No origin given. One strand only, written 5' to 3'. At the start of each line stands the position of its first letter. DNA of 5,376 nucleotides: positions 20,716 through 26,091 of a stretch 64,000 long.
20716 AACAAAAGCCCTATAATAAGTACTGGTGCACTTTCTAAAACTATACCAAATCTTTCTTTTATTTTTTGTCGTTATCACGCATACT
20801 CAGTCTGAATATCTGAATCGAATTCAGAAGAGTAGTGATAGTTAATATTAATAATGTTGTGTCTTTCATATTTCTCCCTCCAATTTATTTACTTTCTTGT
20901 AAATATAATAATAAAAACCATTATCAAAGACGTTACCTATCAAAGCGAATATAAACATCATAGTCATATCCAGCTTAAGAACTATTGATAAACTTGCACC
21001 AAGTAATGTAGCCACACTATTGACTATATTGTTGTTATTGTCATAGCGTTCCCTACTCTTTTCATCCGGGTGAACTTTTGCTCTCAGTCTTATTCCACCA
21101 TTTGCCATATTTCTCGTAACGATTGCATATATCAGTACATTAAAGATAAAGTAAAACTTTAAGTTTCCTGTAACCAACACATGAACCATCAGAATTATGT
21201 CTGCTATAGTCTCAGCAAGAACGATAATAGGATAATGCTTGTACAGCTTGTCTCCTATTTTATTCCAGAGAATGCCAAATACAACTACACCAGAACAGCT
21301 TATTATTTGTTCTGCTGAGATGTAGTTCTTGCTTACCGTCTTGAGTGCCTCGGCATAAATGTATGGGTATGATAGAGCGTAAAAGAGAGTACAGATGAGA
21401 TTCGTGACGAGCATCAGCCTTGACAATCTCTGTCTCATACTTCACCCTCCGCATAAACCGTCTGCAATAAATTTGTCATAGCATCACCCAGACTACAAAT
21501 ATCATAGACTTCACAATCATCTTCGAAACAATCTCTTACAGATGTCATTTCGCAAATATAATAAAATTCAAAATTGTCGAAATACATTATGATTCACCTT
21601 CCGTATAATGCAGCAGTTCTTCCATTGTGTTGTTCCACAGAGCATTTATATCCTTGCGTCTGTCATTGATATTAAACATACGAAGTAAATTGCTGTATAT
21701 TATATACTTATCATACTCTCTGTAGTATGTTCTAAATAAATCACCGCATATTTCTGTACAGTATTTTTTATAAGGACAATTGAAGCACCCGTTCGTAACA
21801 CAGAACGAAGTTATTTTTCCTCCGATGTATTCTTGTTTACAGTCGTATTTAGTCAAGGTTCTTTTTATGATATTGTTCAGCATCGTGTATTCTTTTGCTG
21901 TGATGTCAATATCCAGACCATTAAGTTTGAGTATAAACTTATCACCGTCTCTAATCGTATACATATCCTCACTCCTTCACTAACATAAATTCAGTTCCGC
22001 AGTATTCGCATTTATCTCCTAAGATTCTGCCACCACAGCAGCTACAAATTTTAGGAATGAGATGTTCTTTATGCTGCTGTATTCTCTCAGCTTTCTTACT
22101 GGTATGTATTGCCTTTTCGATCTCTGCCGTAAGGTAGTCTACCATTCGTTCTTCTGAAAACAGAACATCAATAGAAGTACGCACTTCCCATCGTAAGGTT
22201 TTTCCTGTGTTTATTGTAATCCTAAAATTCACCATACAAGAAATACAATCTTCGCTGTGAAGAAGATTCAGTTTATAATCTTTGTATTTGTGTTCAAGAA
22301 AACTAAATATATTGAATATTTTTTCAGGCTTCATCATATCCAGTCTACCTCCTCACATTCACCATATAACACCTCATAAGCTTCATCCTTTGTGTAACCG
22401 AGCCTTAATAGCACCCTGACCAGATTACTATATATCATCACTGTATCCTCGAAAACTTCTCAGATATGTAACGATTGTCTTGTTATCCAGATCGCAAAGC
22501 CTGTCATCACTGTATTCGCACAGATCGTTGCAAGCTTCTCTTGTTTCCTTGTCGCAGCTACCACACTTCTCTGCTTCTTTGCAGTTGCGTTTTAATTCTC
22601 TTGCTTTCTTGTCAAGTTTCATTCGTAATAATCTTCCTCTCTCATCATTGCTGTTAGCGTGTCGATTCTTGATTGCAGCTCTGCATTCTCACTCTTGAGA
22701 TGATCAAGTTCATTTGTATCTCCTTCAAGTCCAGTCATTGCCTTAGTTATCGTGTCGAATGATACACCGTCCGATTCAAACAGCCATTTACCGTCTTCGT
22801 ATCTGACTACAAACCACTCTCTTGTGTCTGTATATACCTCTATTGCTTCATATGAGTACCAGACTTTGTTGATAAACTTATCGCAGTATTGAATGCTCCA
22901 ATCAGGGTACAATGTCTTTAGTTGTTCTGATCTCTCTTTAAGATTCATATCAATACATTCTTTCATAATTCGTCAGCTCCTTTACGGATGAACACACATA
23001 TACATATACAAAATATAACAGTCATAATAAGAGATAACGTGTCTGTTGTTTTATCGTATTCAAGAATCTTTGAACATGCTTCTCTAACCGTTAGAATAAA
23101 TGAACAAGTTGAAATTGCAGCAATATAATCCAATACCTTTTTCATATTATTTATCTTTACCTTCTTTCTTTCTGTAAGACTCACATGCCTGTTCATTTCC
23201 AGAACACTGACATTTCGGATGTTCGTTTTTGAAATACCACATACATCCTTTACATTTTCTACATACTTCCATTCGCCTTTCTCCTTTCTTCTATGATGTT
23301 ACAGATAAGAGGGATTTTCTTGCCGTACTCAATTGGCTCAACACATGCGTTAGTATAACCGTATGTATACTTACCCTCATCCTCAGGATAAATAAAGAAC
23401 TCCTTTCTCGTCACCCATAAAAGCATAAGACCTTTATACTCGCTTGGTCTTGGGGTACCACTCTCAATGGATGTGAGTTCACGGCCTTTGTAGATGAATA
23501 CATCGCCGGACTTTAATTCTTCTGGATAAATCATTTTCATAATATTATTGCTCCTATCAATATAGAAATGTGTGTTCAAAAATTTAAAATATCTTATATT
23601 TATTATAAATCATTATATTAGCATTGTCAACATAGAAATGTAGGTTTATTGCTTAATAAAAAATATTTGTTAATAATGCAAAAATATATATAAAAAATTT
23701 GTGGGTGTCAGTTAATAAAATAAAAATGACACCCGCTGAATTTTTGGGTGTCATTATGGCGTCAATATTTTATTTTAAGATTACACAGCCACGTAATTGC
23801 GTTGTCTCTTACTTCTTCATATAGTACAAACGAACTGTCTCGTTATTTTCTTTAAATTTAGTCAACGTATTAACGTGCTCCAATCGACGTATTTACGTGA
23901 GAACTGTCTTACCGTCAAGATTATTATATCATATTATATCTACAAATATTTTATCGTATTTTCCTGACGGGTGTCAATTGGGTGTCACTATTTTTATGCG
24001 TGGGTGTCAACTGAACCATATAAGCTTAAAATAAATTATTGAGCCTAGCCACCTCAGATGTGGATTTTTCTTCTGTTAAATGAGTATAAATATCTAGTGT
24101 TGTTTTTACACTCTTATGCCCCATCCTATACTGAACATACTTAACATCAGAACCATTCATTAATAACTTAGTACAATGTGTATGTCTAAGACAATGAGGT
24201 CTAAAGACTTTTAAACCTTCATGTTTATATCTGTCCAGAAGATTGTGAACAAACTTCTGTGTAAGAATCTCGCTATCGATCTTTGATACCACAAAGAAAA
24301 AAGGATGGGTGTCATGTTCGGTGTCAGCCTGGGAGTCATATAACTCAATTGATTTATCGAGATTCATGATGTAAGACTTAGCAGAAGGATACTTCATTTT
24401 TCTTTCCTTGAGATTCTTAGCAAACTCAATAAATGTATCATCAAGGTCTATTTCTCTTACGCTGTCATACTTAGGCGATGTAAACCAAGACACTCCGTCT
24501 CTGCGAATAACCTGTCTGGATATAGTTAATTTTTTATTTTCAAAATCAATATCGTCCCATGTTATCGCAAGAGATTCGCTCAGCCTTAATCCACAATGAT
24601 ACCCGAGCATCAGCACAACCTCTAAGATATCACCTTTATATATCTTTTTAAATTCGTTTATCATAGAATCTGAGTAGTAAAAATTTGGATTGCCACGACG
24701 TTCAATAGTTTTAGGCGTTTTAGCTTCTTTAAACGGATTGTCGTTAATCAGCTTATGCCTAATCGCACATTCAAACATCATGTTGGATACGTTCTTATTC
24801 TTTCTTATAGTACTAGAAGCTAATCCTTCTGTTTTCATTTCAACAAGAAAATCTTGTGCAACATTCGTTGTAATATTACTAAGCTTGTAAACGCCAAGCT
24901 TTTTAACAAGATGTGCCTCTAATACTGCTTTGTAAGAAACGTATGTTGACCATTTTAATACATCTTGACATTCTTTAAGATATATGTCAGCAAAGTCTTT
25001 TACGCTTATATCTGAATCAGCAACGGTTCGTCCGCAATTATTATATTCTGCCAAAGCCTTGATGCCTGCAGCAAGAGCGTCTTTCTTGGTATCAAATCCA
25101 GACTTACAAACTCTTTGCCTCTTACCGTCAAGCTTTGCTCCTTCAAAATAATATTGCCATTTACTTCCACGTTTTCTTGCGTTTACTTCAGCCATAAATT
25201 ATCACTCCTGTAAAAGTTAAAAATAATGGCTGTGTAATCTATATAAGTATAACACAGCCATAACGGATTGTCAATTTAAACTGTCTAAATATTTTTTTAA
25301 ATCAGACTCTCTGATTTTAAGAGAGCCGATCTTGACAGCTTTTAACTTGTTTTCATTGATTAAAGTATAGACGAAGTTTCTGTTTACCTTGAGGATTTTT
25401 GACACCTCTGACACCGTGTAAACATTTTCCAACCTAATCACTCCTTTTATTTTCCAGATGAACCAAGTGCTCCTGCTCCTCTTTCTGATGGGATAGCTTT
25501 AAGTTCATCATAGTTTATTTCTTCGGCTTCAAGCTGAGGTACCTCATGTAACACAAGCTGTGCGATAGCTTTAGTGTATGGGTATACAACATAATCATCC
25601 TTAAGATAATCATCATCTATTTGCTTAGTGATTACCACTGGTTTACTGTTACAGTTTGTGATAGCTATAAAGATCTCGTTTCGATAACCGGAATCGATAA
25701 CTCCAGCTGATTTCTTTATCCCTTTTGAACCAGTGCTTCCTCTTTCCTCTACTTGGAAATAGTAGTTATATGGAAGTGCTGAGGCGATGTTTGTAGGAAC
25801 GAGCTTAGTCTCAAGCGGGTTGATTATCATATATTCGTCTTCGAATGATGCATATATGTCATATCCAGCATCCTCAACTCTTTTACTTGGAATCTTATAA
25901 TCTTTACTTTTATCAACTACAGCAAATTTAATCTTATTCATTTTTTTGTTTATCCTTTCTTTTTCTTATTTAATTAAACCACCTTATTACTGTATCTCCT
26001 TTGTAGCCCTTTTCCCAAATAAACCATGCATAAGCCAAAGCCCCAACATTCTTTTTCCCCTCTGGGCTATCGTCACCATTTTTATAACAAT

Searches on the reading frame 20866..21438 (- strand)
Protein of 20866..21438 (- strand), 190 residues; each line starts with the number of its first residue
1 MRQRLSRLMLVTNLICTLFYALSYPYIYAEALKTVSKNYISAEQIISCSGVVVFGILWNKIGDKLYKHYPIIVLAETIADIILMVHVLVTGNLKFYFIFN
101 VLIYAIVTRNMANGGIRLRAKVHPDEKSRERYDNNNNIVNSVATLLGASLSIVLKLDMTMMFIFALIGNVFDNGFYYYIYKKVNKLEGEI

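Call 13: search_protein_families(library=pfam, proteins=[window:20866-21438:-], max_evalue=0.01)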
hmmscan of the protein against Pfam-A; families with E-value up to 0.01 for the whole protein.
window:20866-21438:- (190 aa): 0 families

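Call 15: search_protein_families(library=phrogs, proteins=[window:20866-21438:-], max_evalue=0.001)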
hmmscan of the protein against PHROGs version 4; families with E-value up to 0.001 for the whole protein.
window:20866-21438:- (190 aa): 0 families

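Call 52: search_protein_families(library=pfam, proteins=[window:20866-21438:-], max_evalue=1)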
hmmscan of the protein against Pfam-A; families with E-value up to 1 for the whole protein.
window:20866-21438:- (190 aa): 2 families
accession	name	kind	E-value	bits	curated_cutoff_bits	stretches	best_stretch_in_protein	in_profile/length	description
PF16448.10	LapD_MoxY_N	-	0.13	12.6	25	1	139-179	20-59/124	LapD/MoxY periplasmic domain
PF13781.11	DoxX_3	-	0.25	12.3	25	0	3-38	59-94/102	DoxX-like family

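Call 66: find_homologous_proteins(query=window:20866-21438:-, max_evalue=0.00001)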
Query window:20866-21438:- (190 aa): 116 proteins with E <= 0.00001 among 220 candidates.
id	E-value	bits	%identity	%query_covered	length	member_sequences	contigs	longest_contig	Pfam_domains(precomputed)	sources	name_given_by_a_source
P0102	4.9e-117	406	100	100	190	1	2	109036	-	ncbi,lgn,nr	ncbi:MAG: hypothetical protein MJZ03_00265 [archaeon]|nr:hypothetical protein [archaeon]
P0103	2.0e-113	394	96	100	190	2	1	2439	-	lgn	-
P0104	2.1e-110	384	92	100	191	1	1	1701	-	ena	-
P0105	1.7e-107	375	92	97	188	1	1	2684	-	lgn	-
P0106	3.0e-106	371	91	97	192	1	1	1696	-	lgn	-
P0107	9.5e-106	369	90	99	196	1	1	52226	-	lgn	-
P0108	6.3e-105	366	88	100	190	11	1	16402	-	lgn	-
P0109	2.1e-92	326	81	98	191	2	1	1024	-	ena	-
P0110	5.8e-92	324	80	98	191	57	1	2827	-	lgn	-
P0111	2.0e-90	319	78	94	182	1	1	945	-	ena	-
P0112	4.3e-88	312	78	96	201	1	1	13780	-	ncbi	-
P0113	4.6e-88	311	74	97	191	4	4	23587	-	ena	-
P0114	9.5e-88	310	74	99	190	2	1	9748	-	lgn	-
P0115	2.8e-84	299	72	99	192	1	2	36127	-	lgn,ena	-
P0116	3.7e-84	299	73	96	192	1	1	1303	-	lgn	-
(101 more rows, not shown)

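Call 68: find_related_loci(query=A3, collection=viral_contigs, flank=4000)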
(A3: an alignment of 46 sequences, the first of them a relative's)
Query A3 (190 aa) in viral_contigs; peptide patterns used: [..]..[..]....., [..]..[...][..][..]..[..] (x = any residue, [..] = any of these).
54 stretches matched a pattern; 30 encode a relative of the query (tblastn E <= 1e-3); 27 distinct loci.
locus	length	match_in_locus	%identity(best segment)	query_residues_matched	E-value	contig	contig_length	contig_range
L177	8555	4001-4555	70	2-186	2e-88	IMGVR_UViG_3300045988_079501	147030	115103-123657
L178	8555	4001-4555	70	2-186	6e-88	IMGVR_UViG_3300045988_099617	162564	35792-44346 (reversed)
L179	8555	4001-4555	70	2-186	2e-87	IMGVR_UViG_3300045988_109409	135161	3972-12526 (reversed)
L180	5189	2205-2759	70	2-186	2e-87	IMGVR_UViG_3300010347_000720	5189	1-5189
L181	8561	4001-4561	68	2-188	9e-87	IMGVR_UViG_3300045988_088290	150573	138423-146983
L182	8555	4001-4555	69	2-186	3e-86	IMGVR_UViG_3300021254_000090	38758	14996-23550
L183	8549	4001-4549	55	3-185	1e-68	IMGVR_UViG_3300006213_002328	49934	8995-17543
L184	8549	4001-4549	53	3-185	5e-68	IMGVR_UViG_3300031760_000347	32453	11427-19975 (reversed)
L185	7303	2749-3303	53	1-185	2e-67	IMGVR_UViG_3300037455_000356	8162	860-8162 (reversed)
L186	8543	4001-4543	57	5-185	2e-67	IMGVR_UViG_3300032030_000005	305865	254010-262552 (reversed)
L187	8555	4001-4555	51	1-185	6e-67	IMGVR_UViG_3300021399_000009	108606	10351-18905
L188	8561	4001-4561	52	2-189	5e-67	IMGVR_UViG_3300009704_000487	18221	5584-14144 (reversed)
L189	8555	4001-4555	51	1-185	6e-67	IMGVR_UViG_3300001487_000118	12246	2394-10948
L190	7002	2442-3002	52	2-189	5e-67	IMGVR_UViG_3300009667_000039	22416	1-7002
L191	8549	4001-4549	51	3-185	2e-66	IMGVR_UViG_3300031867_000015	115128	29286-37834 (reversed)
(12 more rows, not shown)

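Call 71: find_encoding_contigs(protein=P0107, flank=5000, max_places=3)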
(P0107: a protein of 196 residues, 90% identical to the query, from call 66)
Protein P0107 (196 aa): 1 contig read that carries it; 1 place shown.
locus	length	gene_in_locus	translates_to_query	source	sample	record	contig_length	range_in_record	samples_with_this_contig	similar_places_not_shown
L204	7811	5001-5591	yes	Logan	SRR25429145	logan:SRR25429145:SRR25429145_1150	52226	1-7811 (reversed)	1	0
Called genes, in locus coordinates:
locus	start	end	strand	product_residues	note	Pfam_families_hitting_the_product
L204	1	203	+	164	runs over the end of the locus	PF22769:DCD (weak), PF00692:dUTPase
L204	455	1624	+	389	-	PF14657:Arm-DNA-bind_4 (weak), PF14659:Phage_int_SAM_3, PF00589:Phage_integrase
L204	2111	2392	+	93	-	-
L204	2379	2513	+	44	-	-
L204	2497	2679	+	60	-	-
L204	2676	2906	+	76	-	-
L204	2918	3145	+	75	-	-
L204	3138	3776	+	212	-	PF01555:N6_N4_Mtase (weak)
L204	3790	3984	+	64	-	-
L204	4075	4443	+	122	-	-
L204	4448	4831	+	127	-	-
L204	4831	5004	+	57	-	-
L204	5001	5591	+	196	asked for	-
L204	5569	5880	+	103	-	-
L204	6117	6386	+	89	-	-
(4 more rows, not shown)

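Call 72: find_encoding_contigs(protein=P0108, flank=5000, max_places=3)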
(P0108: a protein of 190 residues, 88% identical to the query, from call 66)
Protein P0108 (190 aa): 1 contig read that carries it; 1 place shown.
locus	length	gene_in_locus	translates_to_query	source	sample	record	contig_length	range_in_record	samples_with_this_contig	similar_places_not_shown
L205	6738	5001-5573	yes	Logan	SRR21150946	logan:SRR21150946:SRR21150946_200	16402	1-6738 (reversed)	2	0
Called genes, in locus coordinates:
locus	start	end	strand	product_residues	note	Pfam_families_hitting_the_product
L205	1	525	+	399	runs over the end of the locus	PF27199:YonV_C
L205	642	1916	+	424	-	PF01385:OrfB_IS605 (weak), PF07282:Cas12f1-like_TNB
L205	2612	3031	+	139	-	-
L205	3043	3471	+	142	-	-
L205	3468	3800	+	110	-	-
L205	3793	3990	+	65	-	-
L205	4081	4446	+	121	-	-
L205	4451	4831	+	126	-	-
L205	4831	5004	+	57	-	-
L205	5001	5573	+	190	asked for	-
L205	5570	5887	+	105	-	-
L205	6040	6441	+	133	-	-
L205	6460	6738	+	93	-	?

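Call 86: search_dna_similar(query=window:20866-21438:-, collection=phages, mode=protein, max_rows=12)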
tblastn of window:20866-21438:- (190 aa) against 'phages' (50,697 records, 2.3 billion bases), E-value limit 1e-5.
No match.

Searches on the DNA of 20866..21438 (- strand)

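Call 70: search_rna_families(sources=[L177, L180, L181, L182, L183, L184, L185, L186, L187, L188, L191, L192, L193, L195, L196, L197, L199, L202], threshold=gathering)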
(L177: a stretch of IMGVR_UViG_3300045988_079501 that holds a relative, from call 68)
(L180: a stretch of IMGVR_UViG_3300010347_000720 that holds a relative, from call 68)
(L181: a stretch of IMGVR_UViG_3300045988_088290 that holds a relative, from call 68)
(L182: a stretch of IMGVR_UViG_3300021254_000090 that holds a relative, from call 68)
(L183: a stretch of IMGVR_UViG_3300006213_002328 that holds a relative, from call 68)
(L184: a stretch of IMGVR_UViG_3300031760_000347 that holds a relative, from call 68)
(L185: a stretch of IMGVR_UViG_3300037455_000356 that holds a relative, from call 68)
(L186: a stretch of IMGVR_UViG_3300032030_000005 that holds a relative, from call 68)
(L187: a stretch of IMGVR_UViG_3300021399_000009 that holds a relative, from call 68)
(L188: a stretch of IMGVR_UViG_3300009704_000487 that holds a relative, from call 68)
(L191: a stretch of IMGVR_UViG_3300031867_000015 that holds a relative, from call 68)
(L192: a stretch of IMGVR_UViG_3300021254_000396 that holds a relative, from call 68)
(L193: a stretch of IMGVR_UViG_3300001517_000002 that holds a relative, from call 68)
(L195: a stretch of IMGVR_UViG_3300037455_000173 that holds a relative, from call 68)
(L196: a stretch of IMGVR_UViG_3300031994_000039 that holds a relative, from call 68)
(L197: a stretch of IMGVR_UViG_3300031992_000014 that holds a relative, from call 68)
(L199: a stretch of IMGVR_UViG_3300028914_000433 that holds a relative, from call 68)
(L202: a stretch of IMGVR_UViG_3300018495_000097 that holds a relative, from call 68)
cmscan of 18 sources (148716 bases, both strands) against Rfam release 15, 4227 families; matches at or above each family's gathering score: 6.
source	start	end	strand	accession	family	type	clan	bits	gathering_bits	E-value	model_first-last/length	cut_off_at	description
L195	1304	1375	+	RF00005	tRNA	Gene; tRNA;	CL00001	66.8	29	5.4e-12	1-71/71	no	tRNA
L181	1484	1556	+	RF00005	tRNA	Gene; tRNA;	CL00001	63.7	29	3.9e-11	1-71/71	no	tRNA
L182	1089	1160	+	RF00005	tRNA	Gene; tRNA;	CL00001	57.2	29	2.4e-09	1-71/71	no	tRNA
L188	548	621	+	RF00005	tRNA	Gene; tRNA;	CL00001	56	29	5.1e-09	1-71/71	no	tRNA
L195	1438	1509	+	RF00005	tRNA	Gene; tRNA;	CL00001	54.5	29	1.3e-08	1-71/71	no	tRNA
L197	2106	2180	+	RF00005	tRNA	Gene; tRNA;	CL00001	54.5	29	1.3e-08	1-71/71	no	tRNA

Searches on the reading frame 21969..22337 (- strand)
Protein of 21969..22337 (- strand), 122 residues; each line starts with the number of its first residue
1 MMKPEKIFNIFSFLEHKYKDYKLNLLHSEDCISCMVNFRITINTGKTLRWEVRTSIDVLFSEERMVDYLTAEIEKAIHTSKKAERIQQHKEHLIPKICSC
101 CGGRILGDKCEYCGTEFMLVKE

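Call 13: search_protein_families(library=pfam, proteins=[window:21969-22337:-], max_evalue=0.01)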
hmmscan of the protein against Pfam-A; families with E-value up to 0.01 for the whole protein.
window:21969-22337:- (122 aa): 0 families

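Call 15: search_protein_families(library=phrogs, proteins=[window:21969-22337:-], max_evalue=0.001)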
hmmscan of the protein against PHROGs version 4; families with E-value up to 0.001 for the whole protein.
window:21969-22337:- (122 aa): 0 families

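Call 52: search_protein_families(library=pfam, proteins=[window:21969-22337:-], max_evalue=1)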
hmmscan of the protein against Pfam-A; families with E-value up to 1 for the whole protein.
window:21969-22337:- (122 aa): 1 family
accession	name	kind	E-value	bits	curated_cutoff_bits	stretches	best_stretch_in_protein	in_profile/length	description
PF01964.24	ThiC_Rad_SAM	-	0.049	12.8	25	1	23-103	331-411/420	Radical SAM ThiC family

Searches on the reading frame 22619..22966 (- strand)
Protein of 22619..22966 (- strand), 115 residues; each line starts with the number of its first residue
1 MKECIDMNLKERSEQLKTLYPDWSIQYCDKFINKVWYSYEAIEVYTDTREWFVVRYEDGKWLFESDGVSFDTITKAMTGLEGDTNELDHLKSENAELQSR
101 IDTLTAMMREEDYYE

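Call 13: search_protein_families(library=pfam, proteins=[window:22619-22966:-], max_evalue=0.01)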
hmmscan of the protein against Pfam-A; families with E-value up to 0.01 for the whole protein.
window:22619-22966:- (115 aa): 0 families

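Call 15: search_protein_families(library=phrogs, proteins=[window:22619-22966:-], max_evalue=0.001)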
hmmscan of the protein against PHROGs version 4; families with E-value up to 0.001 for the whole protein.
window:22619-22966:- (115 aa): 0 families

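Call 52: search_protein_families(library=pfam, proteins=[window:22619-22966:-], max_evalue=1)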
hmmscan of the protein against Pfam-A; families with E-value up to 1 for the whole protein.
window:22619-22966:- (115 aa): 7 families
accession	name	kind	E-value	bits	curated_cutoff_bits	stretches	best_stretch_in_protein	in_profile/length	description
PF14645.11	Chibby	-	0.026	15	24.8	1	54-110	51-102/114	Chibby family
PF19286.4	ZSWIM1-3_C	-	0.027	14.7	27.6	0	90-108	20-38/45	Zinc finger SWIM domain-containing protein 1/3, C-terminal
PF21825.2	crAss001_48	-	0.03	14.7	24.8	1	88-111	5-28/61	crAss001_48 related protein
PF21743.3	PTM_DIR17_Tudor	-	0.073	13.3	27.2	1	40-59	15-34/48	PTM/DIR17-like, Tudor domain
PF02183.23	HALZ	-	0.081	13.5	28.1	1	86-108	20-42/43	Homeobox associated leucine zipper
PF06667.17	PspB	-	0.1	13.1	25.6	1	78-111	33-67/73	Phage shock protein B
PF00170.26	bZIP_1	-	0.17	12.4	27.6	1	85-108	33-56/64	bZIP transcription factor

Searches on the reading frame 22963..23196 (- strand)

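Call 52: search_protein_families(library=pfam, proteins=[window:22963-23196:-], max_evalue=1)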
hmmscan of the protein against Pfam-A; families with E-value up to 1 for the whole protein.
window:22963-23196:- (77 aa): 5 families
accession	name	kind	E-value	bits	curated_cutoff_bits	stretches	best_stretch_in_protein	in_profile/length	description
PF14308.11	DnaJ-X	-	0.0015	18.5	29.4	1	7-52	121-165/203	X-domain of DnaJ-containing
PF20517.3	TMEM127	-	0.0048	17.4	25.3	1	27-69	22-63/113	Transmembrane protein 127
PF17947.6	4HB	-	0.034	14.7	26.1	1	7-29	14-36/78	Four helical bundle domain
PF07873.16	YabP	-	0.049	13.9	27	1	4-24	2-22/64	YabP family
PF25592.1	DUF7937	-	0.35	10.1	31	1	4-68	264-327/402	Domain of unknown function (DUF7937)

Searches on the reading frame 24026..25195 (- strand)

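Call 13: search_protein_families(library=pfam, proteins=[window:24026-25195:-], max_evalue=0.01)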
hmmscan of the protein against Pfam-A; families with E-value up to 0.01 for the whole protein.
window:24026-25195:- (389 aa): 4 families
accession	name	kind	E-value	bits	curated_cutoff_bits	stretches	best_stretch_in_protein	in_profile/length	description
PF00589.27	Phage_integrase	-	1.3e-23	84.1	27.1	1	193-376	26-171/172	Phage integrase family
PF14659.12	Phage_int_SAM_3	-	4.6e-10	40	22.6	1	65-119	2-56/58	Phage integrase, N-terminal SAM-like domain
PF14657.12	Arm-DNA-bind_4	-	1.4e-06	28.2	22.3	1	12-52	1-43/47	Arm DNA-binding domain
PF13102.12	Phage_int_SAM_5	-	6e-05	23.8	22.3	1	65-159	2-97/98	Phage integrase SAM-like domain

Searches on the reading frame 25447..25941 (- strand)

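Call 89: search_protein_families(library=pfam, proteins=[window:25447-25941:-], max_evalue=0.001)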
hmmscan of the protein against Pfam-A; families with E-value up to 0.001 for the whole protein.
window:25447-25941:- (164 aa): 2 families
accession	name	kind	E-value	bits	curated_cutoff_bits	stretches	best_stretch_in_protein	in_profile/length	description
PF00692.24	dUTPase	-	6.3e-15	55.5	22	1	18-107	7-93/129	dUTPase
PF22769.1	DCD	-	1.2e-06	29.2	27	1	33-106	65-141/153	dCTP deaminase-like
